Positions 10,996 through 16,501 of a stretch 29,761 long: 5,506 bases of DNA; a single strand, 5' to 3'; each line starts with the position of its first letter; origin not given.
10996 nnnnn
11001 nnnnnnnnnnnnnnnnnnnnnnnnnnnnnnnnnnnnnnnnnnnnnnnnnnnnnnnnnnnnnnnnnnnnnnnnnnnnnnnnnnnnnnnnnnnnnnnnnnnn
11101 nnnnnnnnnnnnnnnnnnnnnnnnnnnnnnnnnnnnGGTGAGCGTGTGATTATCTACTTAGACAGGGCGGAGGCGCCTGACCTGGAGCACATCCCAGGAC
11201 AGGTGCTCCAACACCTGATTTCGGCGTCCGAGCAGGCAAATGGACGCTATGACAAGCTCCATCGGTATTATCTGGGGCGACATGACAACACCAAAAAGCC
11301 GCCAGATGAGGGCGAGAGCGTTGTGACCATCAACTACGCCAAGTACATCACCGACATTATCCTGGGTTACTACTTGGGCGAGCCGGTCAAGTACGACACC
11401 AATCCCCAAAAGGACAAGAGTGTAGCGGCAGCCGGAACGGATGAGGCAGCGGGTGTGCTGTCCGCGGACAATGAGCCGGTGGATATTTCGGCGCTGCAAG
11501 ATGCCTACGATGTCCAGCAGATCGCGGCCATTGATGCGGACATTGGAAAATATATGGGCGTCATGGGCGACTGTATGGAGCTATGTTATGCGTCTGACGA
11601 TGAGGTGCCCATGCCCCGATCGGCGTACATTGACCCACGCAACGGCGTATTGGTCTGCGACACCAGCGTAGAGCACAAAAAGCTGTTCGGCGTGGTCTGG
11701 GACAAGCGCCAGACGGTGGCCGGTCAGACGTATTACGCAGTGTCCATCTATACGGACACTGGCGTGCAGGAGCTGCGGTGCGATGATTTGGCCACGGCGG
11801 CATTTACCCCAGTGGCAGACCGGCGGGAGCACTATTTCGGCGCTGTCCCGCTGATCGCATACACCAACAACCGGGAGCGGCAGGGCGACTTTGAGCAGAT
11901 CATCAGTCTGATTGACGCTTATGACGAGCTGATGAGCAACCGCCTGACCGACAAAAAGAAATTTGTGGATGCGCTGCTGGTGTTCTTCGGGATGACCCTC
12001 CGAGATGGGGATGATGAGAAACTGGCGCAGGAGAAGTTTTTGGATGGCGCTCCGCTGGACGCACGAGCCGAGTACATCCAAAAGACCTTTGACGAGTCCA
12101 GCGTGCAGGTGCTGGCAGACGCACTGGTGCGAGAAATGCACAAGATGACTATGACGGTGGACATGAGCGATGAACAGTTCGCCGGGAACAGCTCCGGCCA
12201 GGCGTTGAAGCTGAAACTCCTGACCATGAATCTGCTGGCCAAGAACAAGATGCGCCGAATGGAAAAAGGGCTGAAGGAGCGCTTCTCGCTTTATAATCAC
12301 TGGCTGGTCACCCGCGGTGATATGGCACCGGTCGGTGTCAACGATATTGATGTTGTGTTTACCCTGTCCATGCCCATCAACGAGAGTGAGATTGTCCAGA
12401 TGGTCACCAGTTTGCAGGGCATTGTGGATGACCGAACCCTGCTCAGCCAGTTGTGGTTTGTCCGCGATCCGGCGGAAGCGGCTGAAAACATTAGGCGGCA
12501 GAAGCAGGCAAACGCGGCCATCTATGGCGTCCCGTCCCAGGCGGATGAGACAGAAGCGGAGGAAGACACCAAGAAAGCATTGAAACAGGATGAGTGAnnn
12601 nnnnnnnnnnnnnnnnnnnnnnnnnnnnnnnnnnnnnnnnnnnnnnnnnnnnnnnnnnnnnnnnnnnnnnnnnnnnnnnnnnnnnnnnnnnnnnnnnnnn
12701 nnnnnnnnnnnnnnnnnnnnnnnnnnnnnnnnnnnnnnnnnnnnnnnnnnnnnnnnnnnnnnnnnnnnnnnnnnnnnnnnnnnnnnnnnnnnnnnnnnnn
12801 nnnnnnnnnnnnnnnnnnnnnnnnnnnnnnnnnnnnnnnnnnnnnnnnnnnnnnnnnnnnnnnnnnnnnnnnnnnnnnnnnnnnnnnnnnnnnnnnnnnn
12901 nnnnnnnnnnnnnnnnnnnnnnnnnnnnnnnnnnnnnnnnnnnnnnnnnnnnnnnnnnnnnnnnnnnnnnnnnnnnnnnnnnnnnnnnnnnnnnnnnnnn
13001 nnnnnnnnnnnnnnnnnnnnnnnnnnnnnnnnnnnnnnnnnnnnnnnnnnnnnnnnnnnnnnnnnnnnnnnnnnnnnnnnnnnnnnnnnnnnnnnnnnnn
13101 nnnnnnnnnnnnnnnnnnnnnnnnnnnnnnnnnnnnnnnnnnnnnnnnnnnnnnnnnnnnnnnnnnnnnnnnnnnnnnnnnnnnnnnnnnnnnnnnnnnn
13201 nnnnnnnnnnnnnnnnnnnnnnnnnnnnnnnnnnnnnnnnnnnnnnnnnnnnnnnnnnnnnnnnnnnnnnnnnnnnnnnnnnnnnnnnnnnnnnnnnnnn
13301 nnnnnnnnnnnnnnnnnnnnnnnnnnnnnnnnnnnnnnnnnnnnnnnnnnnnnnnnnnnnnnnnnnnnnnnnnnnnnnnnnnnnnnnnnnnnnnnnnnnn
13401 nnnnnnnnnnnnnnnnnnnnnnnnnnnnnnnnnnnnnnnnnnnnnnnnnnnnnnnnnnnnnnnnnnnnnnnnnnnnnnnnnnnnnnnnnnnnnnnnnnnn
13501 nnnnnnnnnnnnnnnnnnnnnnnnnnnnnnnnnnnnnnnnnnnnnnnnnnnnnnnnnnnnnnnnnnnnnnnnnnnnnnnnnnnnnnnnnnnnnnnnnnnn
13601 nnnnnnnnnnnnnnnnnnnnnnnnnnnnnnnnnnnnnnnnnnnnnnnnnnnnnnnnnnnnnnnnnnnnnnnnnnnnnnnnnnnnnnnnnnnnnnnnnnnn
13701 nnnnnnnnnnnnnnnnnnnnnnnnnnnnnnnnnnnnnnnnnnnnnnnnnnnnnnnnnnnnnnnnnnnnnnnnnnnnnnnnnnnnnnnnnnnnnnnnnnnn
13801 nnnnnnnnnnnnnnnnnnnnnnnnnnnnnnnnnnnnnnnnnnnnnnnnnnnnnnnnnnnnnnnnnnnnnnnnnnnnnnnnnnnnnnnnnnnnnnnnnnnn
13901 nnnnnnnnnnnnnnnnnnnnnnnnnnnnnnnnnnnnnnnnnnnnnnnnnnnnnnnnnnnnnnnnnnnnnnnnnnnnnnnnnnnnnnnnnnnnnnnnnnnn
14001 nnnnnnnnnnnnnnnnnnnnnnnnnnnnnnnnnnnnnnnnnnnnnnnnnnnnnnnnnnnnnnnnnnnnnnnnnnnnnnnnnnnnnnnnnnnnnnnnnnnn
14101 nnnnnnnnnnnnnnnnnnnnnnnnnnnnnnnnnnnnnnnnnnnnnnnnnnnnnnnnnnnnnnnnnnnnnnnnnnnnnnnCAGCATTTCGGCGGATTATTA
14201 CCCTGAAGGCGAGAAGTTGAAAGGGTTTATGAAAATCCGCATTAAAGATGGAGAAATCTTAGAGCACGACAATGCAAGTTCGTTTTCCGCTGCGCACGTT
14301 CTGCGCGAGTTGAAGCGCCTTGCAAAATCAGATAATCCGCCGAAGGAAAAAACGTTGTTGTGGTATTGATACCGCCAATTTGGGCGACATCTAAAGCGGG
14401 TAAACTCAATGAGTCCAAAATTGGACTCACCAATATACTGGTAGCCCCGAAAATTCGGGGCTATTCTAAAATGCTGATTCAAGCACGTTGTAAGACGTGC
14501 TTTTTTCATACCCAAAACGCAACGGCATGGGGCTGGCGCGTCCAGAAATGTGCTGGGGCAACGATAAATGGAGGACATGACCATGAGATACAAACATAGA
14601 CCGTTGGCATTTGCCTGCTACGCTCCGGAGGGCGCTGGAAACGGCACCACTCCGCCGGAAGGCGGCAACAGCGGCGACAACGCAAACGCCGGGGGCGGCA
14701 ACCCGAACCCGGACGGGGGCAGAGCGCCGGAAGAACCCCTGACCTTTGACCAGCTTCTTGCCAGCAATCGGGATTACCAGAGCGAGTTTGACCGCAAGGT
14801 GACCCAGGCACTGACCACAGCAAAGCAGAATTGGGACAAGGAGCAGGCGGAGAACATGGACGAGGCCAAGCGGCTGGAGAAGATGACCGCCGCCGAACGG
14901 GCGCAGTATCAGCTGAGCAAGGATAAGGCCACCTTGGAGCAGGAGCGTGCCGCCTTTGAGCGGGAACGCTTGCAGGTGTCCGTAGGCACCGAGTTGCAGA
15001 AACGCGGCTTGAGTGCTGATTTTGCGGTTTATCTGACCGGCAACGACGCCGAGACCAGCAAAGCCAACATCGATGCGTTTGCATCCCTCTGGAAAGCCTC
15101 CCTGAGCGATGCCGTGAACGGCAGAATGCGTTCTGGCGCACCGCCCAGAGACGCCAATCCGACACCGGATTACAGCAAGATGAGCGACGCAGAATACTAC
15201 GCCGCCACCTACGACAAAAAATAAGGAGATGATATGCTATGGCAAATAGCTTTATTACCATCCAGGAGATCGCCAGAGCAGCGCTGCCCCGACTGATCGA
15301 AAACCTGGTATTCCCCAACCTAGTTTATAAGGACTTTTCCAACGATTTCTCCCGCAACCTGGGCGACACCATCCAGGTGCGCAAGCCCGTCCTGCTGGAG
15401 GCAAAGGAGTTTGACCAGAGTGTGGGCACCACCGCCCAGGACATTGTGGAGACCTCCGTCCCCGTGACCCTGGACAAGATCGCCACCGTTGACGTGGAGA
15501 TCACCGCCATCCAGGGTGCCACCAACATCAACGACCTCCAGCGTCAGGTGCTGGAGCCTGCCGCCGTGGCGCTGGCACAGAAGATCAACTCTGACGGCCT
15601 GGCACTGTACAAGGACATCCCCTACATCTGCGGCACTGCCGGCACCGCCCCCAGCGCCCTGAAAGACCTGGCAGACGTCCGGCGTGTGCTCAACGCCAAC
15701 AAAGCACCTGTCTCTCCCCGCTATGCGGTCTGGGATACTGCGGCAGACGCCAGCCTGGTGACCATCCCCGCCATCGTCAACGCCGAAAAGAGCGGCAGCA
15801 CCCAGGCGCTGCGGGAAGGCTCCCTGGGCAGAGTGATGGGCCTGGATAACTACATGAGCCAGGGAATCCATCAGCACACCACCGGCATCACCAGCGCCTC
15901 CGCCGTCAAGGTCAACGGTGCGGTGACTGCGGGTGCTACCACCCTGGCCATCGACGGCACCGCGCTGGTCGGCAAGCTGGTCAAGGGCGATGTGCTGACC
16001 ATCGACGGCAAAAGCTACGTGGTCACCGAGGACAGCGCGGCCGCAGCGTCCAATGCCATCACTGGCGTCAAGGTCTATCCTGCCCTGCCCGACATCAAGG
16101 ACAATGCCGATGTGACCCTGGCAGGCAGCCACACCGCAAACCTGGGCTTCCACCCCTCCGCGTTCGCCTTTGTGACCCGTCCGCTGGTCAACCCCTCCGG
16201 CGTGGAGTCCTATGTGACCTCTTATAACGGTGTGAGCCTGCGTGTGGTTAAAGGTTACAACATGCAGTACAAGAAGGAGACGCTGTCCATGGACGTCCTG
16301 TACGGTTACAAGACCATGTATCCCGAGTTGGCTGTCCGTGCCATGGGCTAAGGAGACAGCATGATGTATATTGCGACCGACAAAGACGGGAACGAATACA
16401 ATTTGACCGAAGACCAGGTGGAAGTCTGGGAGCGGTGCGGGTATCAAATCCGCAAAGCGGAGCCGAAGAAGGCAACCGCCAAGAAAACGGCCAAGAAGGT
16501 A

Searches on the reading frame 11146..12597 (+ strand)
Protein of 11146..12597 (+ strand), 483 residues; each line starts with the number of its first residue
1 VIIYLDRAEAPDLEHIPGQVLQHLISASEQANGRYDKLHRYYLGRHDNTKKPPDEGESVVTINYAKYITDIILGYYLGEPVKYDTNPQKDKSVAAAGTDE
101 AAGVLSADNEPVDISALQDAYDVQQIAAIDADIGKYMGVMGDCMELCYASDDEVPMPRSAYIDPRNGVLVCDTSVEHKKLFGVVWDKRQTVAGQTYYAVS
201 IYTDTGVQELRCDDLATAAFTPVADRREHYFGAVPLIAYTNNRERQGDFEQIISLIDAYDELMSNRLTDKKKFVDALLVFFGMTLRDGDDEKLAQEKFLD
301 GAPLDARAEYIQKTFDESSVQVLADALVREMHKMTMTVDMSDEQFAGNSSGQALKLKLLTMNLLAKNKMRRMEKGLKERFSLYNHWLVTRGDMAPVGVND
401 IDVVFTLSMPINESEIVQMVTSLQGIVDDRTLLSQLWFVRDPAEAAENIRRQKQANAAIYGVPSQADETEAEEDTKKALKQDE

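Call 22: search_protein_families(library=pfam, proteins=[window:11146-12597:+], max_evalue=0.01)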
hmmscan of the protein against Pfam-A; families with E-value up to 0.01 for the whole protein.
window:11146-12597:+ (483 aa): 1 family
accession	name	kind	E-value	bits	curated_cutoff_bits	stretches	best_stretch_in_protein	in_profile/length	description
PF05133.19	SPP1_portal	-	2.5e-86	290.7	25.5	1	22-456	2-413/416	Phage portal protein, SPP1 Gp6-like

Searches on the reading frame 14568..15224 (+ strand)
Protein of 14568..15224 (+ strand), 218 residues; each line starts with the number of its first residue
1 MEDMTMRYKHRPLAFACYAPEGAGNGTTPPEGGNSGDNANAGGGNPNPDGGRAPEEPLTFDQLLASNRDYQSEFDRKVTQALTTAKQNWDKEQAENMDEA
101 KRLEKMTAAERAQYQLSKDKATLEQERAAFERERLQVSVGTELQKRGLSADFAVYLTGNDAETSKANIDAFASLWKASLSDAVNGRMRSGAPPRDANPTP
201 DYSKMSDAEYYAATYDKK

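Call 96: search_protein_families(library=pfam, proteins=[window:14568-15224:+], max_evalue=0.01)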
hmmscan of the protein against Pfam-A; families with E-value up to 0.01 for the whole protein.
window:14568-15224:+ (218 aa): 1 family
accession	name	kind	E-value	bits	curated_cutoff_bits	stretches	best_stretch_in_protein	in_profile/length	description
PF14265.11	DUF4355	-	2.9e-31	108.7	25.4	1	71-188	6-123/124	Capsid assembly scaffolding protein Gp46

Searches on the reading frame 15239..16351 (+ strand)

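Call 22: search_protein_families(library=pfam, proteins=[window:15239-16351:+], max_evalue=0.01)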
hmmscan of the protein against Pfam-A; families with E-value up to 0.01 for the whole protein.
window:15239-16351:+ (370 aa): 2 families
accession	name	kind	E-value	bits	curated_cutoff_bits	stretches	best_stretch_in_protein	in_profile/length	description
PF11651.14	P22_CoatProtein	-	2.2e-51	175.4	24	1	1-370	1-423/423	P22 coat protein - gene protein 5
PF05354.17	Phage_attach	-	0.0078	17.2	26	0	223-265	44-85/99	Phage Head-Tail Attachment protein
